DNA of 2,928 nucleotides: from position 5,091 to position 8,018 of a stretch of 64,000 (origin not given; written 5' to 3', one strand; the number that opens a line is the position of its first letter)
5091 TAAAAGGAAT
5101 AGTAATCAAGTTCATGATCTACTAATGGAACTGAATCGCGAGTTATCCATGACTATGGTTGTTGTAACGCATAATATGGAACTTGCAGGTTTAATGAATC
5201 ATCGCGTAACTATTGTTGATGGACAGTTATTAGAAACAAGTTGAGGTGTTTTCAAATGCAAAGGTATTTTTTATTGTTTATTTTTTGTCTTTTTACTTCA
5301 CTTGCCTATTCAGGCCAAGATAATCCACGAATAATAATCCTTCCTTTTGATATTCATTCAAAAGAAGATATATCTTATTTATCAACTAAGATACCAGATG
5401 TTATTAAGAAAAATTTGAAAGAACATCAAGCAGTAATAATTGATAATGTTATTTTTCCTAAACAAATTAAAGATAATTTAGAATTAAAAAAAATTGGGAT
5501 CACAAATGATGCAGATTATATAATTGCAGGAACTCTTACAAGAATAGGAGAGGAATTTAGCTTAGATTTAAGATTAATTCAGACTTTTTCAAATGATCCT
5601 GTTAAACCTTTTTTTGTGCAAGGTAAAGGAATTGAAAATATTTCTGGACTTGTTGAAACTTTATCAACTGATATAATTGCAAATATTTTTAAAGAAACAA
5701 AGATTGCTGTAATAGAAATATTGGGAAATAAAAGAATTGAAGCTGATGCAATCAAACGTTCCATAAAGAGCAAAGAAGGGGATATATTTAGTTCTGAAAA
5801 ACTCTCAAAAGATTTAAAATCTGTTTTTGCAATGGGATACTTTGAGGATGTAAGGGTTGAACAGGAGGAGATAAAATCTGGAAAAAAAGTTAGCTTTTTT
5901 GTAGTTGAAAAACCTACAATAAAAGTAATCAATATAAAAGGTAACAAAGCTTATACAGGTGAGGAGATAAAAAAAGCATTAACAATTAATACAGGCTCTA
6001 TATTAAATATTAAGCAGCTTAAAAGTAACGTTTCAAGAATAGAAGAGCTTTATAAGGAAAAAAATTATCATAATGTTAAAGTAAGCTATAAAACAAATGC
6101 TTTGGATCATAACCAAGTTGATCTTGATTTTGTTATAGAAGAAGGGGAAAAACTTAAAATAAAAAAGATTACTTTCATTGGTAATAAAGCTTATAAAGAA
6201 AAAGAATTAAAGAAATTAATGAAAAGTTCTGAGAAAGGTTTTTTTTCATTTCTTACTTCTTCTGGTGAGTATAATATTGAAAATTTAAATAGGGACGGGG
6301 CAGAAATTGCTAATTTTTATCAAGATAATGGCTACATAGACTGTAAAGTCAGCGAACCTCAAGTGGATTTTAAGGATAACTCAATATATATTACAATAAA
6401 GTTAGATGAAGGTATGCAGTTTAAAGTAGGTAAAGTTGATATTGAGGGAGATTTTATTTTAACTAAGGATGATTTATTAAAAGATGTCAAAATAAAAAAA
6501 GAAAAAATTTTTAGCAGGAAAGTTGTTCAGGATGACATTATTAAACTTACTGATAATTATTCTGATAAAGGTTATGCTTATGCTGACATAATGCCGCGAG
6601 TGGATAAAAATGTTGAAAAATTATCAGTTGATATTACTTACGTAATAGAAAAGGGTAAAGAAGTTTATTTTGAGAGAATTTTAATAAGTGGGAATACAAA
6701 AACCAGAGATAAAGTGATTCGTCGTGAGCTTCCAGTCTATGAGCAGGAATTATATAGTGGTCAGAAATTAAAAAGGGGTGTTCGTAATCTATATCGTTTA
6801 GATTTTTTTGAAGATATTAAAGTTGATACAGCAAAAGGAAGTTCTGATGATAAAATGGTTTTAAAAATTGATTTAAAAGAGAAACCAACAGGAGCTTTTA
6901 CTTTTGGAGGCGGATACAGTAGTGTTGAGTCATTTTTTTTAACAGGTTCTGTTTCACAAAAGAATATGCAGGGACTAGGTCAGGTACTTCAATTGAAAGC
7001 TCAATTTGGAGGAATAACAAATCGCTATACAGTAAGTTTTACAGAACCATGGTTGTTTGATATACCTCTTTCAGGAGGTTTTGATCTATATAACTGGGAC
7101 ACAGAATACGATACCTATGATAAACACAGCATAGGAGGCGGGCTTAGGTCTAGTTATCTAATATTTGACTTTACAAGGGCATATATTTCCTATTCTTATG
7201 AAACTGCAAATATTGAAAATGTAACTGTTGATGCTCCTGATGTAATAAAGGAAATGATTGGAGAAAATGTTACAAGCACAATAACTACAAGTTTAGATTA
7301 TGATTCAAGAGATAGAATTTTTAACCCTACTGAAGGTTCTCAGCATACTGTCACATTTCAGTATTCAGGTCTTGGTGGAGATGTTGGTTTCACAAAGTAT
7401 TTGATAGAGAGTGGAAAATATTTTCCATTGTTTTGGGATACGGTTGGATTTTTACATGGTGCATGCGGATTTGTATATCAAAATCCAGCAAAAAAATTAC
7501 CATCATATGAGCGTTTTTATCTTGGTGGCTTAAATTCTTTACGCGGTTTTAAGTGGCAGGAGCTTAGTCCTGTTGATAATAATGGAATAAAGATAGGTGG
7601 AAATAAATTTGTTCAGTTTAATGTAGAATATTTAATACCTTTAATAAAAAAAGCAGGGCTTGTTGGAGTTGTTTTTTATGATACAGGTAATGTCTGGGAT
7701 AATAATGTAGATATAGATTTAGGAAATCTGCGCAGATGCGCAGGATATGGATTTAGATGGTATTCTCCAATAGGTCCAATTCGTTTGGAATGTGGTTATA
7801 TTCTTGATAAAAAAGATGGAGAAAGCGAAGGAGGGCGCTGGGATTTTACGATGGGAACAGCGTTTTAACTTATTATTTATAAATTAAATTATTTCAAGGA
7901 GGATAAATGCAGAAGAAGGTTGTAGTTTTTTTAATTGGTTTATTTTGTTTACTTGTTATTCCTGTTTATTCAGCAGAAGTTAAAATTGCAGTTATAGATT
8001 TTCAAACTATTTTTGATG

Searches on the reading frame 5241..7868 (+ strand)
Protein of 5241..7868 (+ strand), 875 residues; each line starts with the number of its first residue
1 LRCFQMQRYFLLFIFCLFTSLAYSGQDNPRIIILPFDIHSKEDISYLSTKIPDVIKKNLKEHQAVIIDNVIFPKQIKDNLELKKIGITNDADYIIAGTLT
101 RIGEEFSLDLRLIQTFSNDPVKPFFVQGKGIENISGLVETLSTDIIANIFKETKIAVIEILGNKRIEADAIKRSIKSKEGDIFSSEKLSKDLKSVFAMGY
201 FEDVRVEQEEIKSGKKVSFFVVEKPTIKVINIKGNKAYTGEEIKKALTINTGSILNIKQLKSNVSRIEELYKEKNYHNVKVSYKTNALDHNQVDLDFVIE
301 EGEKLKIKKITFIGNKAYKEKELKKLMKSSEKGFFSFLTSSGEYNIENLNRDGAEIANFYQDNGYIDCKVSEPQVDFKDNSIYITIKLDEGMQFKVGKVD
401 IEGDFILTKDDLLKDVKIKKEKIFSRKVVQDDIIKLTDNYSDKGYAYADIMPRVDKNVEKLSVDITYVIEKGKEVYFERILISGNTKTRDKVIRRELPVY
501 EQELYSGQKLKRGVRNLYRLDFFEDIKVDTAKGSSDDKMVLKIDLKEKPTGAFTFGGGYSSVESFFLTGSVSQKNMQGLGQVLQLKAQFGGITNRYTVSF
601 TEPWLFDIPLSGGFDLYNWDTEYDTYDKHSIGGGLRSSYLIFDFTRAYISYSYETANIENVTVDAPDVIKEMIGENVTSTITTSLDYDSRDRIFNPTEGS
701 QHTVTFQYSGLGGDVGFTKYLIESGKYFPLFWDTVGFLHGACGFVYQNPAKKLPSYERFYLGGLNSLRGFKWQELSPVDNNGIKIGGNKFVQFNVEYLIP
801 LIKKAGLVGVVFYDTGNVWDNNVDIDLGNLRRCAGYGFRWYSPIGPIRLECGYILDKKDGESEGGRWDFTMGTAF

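Call 53: search_protein_families(library=pfam, proteins=[window:5241-7868:+], max_evalue=0.00001)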
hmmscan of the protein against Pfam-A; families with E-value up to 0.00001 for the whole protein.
window:5241-7868:+ (875 aa): 4 families
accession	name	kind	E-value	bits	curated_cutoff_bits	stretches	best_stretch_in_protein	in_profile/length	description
PF07244.20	POTRA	-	1.9e-65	218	21.3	5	306-391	2-79/79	Surface antigen variable number repeat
PF01103.29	Omp85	-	8.1e-58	196.9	24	1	575-875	1-325/325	Omp85 superfamily domain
PF08479.16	POTRA_2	-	2.2e-11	43.9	24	0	226-296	2-72/76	POTRA domain, ShlB-type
PF08478.15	POTRA_1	-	7.3e-06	26.6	23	0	227-254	3-30/69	POTRA domain, FtsQ-type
